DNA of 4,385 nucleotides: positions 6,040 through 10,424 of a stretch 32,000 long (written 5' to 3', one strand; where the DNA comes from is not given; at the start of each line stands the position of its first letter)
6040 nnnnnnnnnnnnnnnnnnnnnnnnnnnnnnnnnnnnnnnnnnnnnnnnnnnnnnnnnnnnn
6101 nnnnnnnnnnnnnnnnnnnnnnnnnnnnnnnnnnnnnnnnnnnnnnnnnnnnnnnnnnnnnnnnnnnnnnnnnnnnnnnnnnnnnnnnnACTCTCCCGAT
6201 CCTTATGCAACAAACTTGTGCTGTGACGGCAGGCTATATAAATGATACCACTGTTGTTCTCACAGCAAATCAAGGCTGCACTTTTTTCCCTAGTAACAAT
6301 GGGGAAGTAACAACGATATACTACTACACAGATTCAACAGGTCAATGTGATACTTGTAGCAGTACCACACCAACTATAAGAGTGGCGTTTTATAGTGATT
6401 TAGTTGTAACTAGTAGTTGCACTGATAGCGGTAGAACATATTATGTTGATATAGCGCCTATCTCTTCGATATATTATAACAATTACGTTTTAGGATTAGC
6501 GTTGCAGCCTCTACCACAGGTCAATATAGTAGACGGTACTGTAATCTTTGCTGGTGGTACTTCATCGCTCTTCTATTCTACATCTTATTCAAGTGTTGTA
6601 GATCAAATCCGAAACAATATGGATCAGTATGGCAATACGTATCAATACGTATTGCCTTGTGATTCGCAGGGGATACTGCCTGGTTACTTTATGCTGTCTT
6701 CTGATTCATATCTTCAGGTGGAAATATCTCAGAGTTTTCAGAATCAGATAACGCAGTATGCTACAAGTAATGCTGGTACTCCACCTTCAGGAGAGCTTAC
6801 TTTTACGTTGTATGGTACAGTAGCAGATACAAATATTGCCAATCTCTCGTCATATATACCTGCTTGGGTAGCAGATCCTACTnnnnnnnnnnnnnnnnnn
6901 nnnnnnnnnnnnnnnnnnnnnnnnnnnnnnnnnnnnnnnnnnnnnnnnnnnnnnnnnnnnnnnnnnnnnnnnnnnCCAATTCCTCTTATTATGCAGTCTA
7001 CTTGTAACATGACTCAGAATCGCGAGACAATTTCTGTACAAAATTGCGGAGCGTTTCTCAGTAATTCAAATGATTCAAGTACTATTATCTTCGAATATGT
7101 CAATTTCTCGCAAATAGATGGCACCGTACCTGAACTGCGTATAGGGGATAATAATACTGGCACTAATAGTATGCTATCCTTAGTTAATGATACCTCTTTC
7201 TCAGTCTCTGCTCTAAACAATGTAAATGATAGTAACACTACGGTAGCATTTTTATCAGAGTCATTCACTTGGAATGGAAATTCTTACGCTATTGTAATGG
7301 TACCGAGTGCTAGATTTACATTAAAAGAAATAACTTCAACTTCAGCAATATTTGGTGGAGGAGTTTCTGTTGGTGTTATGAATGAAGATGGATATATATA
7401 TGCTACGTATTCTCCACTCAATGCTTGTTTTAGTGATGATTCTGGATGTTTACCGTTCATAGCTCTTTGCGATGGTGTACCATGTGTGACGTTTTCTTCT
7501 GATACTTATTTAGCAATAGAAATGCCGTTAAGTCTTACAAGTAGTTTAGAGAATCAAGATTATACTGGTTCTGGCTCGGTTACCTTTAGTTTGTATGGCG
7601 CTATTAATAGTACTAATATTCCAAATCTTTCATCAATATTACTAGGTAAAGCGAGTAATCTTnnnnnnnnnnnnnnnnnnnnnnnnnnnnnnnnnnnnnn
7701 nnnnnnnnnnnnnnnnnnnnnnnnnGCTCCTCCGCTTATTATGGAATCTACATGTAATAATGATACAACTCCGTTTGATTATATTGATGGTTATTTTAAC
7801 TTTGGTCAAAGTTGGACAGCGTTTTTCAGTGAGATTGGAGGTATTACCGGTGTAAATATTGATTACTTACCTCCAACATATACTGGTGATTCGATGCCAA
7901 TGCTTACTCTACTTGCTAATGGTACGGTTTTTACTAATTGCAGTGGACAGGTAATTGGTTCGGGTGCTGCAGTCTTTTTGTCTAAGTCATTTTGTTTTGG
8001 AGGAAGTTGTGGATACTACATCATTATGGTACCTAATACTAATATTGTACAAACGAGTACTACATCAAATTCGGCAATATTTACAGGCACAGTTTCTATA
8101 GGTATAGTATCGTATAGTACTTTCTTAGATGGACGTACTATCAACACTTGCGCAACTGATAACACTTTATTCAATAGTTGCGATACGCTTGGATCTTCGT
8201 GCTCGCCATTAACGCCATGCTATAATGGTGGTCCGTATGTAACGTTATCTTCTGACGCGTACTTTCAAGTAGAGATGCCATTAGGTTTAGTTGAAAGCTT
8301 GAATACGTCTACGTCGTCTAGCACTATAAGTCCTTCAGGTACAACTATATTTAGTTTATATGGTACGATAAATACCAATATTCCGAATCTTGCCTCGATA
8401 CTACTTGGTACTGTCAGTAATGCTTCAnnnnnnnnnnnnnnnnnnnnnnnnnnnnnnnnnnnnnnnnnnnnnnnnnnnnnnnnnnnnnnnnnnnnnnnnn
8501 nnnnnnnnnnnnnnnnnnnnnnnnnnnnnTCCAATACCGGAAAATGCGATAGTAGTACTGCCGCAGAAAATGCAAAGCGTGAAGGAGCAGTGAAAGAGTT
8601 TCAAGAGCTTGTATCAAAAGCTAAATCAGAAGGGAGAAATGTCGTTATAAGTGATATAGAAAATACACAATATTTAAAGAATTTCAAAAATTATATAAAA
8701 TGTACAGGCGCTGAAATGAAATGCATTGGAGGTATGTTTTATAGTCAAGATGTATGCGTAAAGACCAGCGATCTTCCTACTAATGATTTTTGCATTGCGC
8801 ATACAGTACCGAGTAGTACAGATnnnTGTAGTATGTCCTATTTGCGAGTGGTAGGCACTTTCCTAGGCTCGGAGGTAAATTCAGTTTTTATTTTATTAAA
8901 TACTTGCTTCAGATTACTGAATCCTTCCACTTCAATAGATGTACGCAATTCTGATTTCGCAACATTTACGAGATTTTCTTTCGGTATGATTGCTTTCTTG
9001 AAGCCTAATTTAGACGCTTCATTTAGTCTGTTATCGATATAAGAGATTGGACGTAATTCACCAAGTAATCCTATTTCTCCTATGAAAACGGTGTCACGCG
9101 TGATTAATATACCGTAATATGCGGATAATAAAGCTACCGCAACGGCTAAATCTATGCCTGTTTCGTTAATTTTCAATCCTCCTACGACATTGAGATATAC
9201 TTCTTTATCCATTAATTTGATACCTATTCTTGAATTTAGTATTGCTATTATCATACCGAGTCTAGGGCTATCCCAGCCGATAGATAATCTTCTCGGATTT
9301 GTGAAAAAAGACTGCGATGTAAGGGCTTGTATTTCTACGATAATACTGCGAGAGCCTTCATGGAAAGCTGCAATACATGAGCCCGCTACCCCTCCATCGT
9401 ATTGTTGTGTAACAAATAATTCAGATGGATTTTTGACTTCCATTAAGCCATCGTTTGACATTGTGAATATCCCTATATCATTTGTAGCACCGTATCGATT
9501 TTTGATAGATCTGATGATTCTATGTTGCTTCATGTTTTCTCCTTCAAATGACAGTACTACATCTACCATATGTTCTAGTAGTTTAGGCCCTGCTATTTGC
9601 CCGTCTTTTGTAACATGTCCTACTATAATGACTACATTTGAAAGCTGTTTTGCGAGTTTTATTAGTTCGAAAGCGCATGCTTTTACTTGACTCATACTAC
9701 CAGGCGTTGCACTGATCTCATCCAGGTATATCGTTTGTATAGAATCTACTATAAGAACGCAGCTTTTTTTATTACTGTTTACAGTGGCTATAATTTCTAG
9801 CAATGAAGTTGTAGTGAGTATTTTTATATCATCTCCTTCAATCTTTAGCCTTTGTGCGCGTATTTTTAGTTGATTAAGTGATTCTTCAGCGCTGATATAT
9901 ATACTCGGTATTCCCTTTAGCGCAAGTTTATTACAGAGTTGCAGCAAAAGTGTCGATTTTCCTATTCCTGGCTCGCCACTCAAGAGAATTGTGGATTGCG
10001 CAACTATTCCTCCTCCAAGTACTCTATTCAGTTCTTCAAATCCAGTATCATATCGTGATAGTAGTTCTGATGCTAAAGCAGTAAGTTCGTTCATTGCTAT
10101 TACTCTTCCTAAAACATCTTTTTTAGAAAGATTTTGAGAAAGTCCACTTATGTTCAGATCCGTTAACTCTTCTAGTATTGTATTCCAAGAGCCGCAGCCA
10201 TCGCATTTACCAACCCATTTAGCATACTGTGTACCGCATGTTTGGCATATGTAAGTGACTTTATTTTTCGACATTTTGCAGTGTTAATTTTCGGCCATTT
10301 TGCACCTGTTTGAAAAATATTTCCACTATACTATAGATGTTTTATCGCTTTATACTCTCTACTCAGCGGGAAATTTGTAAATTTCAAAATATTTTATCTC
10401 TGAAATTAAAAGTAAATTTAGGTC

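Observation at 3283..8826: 1847-aa secreted protein rich in Cys and Ser/Thr, with no family I can recognise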

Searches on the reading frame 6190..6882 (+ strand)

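Call 18: search_protein_families(library=pfam, proteins=[window:6190-6882:+], max_evalue=10)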
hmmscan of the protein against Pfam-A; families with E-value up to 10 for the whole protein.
window:6190-6882:+ (231 aa): 0 families

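Call 19: search_protein_families(library=phrogs, proteins=[window:6190-6882:+], max_evalue=1)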
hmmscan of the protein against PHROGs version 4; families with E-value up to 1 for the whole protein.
window:6190-6882:+ (231 aa): 1 family
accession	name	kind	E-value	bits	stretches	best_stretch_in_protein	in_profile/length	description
phrog_5993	-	unknown function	0.49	11.6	0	39-69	27-57/84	-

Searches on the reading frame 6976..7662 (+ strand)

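Call 18: search_protein_families(library=pfam, proteins=[window:6976-7662:+], max_evalue=10)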
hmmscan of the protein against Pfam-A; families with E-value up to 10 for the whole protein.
window:6976-7662:+ (229 aa): 1 family
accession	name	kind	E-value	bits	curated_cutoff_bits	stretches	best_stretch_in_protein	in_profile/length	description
PF17834.7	GHD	-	0.28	11.4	34.5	1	22-41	10-29/57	Beta-sandwich domain in beta galactosidase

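Call 19: search_protein_families(library=phrogs, proteins=[window:6976-7662:+], max_evalue=1)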
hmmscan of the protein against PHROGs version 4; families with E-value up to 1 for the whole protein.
window:6976-7662:+ (229 aa): 0 families

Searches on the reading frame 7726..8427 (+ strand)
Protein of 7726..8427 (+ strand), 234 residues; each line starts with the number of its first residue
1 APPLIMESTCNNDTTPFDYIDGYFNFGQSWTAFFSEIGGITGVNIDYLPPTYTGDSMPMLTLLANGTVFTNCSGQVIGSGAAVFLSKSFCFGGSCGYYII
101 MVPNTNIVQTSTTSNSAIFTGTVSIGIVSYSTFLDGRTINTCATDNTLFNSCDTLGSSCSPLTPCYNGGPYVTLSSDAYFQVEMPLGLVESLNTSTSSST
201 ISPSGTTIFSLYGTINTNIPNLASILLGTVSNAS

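Call 18: search_protein_families(library=pfam, proteins=[window:7726-8427:+], max_evalue=10)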
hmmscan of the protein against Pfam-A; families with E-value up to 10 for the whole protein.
window:7726-8427:+ (234 aa): 0 families

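Call 19: search_protein_families(library=phrogs, proteins=[window:7726-8427:+], max_evalue=1)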
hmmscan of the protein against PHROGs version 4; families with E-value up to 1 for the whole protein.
window:7726-8427:+ (234 aa): 0 families

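Call 26: find_homologous_proteins(query=A2, max_evalue=0.1)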
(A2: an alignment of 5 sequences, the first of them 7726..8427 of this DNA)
Query A2 (5 sequences): 7587 candidates shared short words with the query, none scored E <= 0.1.

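Call 32: predict_structure(alignment_id=A2)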
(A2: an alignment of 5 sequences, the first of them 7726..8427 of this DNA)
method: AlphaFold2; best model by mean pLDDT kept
length: 234 residues; sequences in the alignment: 5
mean_pLDDT: 69.9   pTM: 0.77
mean pLDDT of the five models: 69.9, 67.3, 63.6, 53.4, 51.4
residues with pLDDT >= 90: 15; 70-90: 111; 50-70: 81; < 50: 27
segments of 3 or more residues with pLDDT < 50: 35-43, 132-144
pLDDT, mean of each block of 10 residues (from residue 1): 84 56 56 47 61 65 62 71 78 82 83 91 79 41 50 56 71 87 85 65 73 89 79 59
secondary structure, 60 per line:
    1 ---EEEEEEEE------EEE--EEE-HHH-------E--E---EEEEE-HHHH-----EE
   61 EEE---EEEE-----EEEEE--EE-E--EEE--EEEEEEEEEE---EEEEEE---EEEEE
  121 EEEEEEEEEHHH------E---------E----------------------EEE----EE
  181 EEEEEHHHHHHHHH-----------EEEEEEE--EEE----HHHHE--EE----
elements in order: E4-11 E18-20 E23-25 E44-48 H50-53 E59-63 E67-70 E76-80 E89-91 E94-103 E107-112 E116-129 E172-174 E179-185 H186-194 E206-212 E215-217 H222-225

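Call 37: fold_search(model_id=the predicted structure, library=pdb)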
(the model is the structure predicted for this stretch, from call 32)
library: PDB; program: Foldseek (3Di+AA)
matches with E <= 10: 348; with E <= 0.001: 0
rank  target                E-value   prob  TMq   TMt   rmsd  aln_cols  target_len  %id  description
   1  2e6v_E                4.3e-01  0.02  0.12  0.12  20.8       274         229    9  Crystal structure of VIP36 exoplasmic/lumenal domain, Ca2+/Man3GlcNAc-bound form (released 2007-07-24)
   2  3s9j                  5.3e-01  0.02  0.13  0.10  19.9       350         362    8  Crystal structure of a member of duf4221 family (BVU_1028) from Bacteroides vulgatus atcc 8482 at 1.75 A resolution (released 2011-06-22)
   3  6x1k_MODEL_1_A        6.2e-01  0.04  0.14  0.21  17.3       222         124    8  Solution NMR structure of de novo designed TMB2.3 (released 2021-02-17)
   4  3sot_C                6.9e-01  0.04  0.14  0.12  15.8       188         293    7  Crystal structure of a Multidomain protein including DUF1735 (BACOVA_03322) from Bacteroides ovatus at 2.80 A resoluti (released 2011-07-27)
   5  1bxw                  6.9e-01  0.03  0.14  0.17  18.8       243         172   12  OUTER MEMBRANE PROTEIN A (OMPA) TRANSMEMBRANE DOMAIN (released 1998-10-14)
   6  7bwc_A                7.3e-01  0.03  0.12  0.08  16.9       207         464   12  Bombyx mori GH32 beta-fructofuranosidase BmSUC1 mutant D63A in complex with sucrose (released 2020-11-04)
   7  8bym_A                7.3e-01  0.02  0.11  0.09  21.1       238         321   11  Outer membrane attachment porin OmpM1 from Veillonella parvula (released 2023-11-08)
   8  5o78_A                7.3e-01  0.02  0.11  0.08  21.9       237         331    7  Crystal structure of Omp35 from Enterobacter aerogenes (released 2018-06-20)
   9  3lzl_A                9.1e-01  0.04  0.14  0.19  18.2       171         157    8  Crystal Structure Analysis of the as-solated P19 protein from Campylobacter jejuni at 1.45 A at pH 9.0 (released 2010-07-21)
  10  8jto                  9.1e-01  0.01  0.11  0.08  22.0       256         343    8  Outer membrane porin of Burkholderia pseudomallei (BpsOmp38) in complex with ceftazidime (released 2024-06-26)
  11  7tdz_A                9.6e-01  0.02  0.12  0.04  15.2       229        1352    9  Cryo-EM model of protomer of the cytoplasmic ring of the nuclear pore complex from Xenopus laevis (released 2022-06-22)
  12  2lhf_MODEL_1_A        1.0e+00  0.03  0.16  0.19  20.6       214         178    9  Solution structure of outer membrane protein H (OprH) from P. aeruginosa in DHPC micelles (released 2011-08-24)
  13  6jsc_B                1.0e+00  0.02  0.11  0.13  20.5       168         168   11  Crystal structure of the H434A variant of the C-terminal domain of HtaA from Corynebacterium glutamicum (released 2019-11-20)
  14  6x04_C                1.0e+00  0.01  0.10  0.08  20.4       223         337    7  Nup133 (aa55-481) from S. cerevisiae bound by VHH-SAN5 (released 2020-12-09)
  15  9j9n_A                1.1e+00  0.03  0.11  0.09  17.5       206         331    7  artificial mononuclear Zn-bound metalloprotein 2 (M2:Zn) (released 2025-07-02)
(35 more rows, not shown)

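Call 78: fold_search(model_id=the predicted structure, library=viral)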
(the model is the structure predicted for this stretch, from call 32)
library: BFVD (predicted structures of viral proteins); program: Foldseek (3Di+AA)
matches with E <= 10: 365; with E <= 0.001: 0
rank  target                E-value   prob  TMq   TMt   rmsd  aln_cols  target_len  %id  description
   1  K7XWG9                1.3e-01  0.06  0.13  0.16  16.3       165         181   10  EORF11 [Rat cytomegalovirus (isolate England)]
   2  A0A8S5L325            1.6e-01  0.02  0.10  0.06  23.3       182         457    8  Maturation protein [ssRNA phage Gephyllon.1_2]
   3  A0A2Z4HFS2            2.0e-01  0.03  0.14  0.05  20.9       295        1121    9  Spike glycoprotein [Human coronavirus OC43]
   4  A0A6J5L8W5            2.1e-01  0.06  0.13  0.15  15.6       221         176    9  Uncharacterized protein [uncultured Caudovirales phage]
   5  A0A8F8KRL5            3.0e-01  0.06  0.16  0.08  30.4       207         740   12  mRNA guanylyltransferase [Clandestinovirus]
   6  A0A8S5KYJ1            3.0e-01  0.02  0.09  0.05  23.5       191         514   11  Maturation protein [ssRNA phage Esthiorhiza.1_13]
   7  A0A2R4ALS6            3.2e-01  0.07  0.15  0.22  17.1       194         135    9  Undecaprenyl-diphosphate phosphatase [Aeromonas phage AhSzq-1]
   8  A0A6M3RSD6            3.6e-01  0.02  0.09  0.08  18.5       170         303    7  Uncharacterized protein [Schistocephalus solidus rhabdovirus]
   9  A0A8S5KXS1            3.6e-01  0.01  0.09  0.07  24.3       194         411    9  Maturation protein [ssRNA phage ESE018]
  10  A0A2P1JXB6            3.7e-01  0.02  0.12  0.13  18.5       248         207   10  DUF7257 domain-containing protein [Rhodococcus phage Finch]
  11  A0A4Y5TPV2            3.7e-01  0.01  0.10  0.05  26.5       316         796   12  (no name in the UniProt tables at hand)
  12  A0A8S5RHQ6            4.2e-01  0.03  0.13  0.10  18.5       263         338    6  OmpA-like domain-containing protein [virus sp. ctML55]
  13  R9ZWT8                4.2e-01  0.02  0.13  0.10  19.7       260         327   12  Outer-membrane protein OmpA domain containing protein [Cellulophaga phage phi17:2]
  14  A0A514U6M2            4.2e-01  0.01  0.11  0.06  20.5       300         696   10  Tail protein [Listeria phage LP-010]
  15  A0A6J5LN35            4.4e-01  0.03  0.12  0.14  18.0       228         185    5  Uncharacterized protein [uncultured Caudovirales phage]
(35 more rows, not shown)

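Call 80: search_solved_structures(query=A2, max_evalue=10)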
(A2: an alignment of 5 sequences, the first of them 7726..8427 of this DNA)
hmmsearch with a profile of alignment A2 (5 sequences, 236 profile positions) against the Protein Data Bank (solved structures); distinct sequences matched with E-value up to 10: 0.

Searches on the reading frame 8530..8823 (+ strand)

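Call 18: search_protein_families(library=pfam, proteins=[window:8530-8823:+], max_evalue=10)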
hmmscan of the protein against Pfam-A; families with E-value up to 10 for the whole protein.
window:8530-8823:+ (98 aa): 1 family
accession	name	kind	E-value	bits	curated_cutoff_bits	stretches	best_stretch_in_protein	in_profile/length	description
PF19668.4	DUF6171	-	0.071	13.9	27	1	35-90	4-59/80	Family of unknown function (DUF6171)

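Call 19: search_protein_families(library=phrogs, proteins=[window:8530-8823:+], max_evalue=1)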
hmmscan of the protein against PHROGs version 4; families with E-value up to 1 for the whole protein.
window:8530-8823:+ (98 aa): 5 families
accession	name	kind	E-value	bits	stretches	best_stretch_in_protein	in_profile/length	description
phrog_9777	-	tail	0.032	14.6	1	45-91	212-256/513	tail fiber protein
phrog_29900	-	unknown function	0.05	12.3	1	12-49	78-115/1028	-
phrog_505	-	other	0.12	12.8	1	14-66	53-107/295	polynucleotide kinase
phrog_12090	-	unknown function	0.19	12.3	1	61-89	10-38/64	-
phrog_20902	-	unknown function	0.25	12.7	0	44-81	2-47/62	-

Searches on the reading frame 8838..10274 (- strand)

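Call 5: search_protein_families(library=pfam, proteins=[window:8838-10274:-], max_evalue=0.01)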
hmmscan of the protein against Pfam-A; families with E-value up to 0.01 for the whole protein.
window:8838-10274:- (478 aa): 21 families
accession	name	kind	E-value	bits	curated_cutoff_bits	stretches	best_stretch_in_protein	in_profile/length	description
PF06745.19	ATPase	-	3.2e-16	59.8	26.6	1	76-258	2-204/231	KaiC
PF13541.12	ChlI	-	1.3e-12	48.2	27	1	350-434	36-121/121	Subunit ChlI of Mg-chelatase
PF13481.12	AAA_25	-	2.1e-10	41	27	1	69-226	9-195/195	AAA domain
PF18073.7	Zn_ribbon_LapB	-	1.9e-09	37.5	25.7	1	8-33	1-26/28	Rubredoxin metal binding domain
PF05362.19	Lon_C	-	1e-07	32.2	21.1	1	376-461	114-201/205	Lon protease (S16) C-terminal proteolytic domain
PF03796.21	DnaB_C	-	2.4e-07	30.9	27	1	76-178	3-109/255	DnaB-like helicase C terminal domain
PF00004.35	AAA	-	6.3e-07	30.3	21.2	1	96-219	1-106/131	ATPase family associated with various cellular activities (AAA)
PF20720.3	nSTAND3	-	2.1e-06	27.9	27.2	1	93-136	17-60/155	Novel STAND NTPase 3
PF13401.12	AAA_22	-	6e-06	27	27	1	93-190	5-97/130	AAA domain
PF08423.17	Rad51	-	2.7e-05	24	22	1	75-225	8-179/244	Rad51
PF07088.17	GvpD_P-loop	-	3.7e-05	24.1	24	1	125-257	55-186/189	GvpD gas vesicle protein, P-loop domain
PF13191.12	AAA_16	-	6.1e-05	24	32.6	1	94-155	25-101/167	AAA ATPase domain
PF13479.12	AAA_24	-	6.8e-05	23.2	27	1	95-223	4-132/195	AAA domain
PF25199.1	nSTAND_NTPase5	-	0.00015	22.1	34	1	93-187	41-140/145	Novel STAND NTPase 5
PF05729.18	NACHT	-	0.00035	20.9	26.7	1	95-131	2-44/167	NACHT domain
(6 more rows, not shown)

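Call 6: search_protein_families(library=ncbifam, proteins=[window:8838-10274:-], max_evalue=0.01)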
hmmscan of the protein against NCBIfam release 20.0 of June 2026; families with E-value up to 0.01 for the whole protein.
window:8838-10274:- (478 aa): 39 families (the best 25 are shown)
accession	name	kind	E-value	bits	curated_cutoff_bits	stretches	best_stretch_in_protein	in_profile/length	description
TIGR00416.1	sms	equivalog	1e-157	525.6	403.05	1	1-444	1-443/454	DNA repair protein RadA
TIGR02902.1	spore_lonB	equivalog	2.3e-16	59.5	723.3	1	341-462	411-530/531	ATP-dependent protease LonB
NF006799.0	PRK09302.1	equivalog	6e-14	51.5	408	1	73-164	253-341/515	circadian clock protein KaiC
TIGR00764.1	lon_rel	equivalog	3.3e-12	45.8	516.6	1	344-462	472-592/608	ATP-dependent protease LonB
TIGR02903.1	spore_lon_C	equivalog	7.4e-11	41.3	678.8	1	351-459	505-611/615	Lon family ATP-dependent protease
TIGR03881.1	KaiC_arch_4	hypoth_equivalog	3.6e-09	36.7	247.8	1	74-169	2-80/231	KaiC domain-containing protein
TIGR02237.1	recomb_radB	equivalog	6.7e-09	35.9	172.4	1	82-276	1-208/210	DNA repair and recombination protein RadB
TIGR03877.1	thermo_KaiC_1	hypoth_equivalog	1.5e-08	34.5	307.25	1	74-141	3-70/238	KaiC domain-containing protein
NF052589.1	ArlH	equivalog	1.5e-06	28.1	215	1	80-134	7-61/229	archaellum protein ArlH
NF004723.0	PRK06067.1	subfamily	1.6e-06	27.8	194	1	76-145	17-86/243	flagellar accessory protein FlaH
TIGR00665.1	DnaB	equivalog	9.8e-06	24.6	385.25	1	61-187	164-293/435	replicative DNA helicase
TIGR03880.1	KaiC_arch_3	hypoth_equivalog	1e-05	25.2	249.45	1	78-139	1-62/224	KaiC domain-containing protein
TIGR02655.1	circ_KaiC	equivalog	2.4e-05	23.2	546.25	1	73-195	243-358/484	circadian clock protein KaiC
TIGR03600.1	phage_DnaB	exception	2.8e-05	23.3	498.65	1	49-146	151-250/421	phage replicative helicase, DnaB family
NF004629.0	PRK05973.1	equivalog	3e-05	23.2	156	1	86-221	57-192/237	DNA helicase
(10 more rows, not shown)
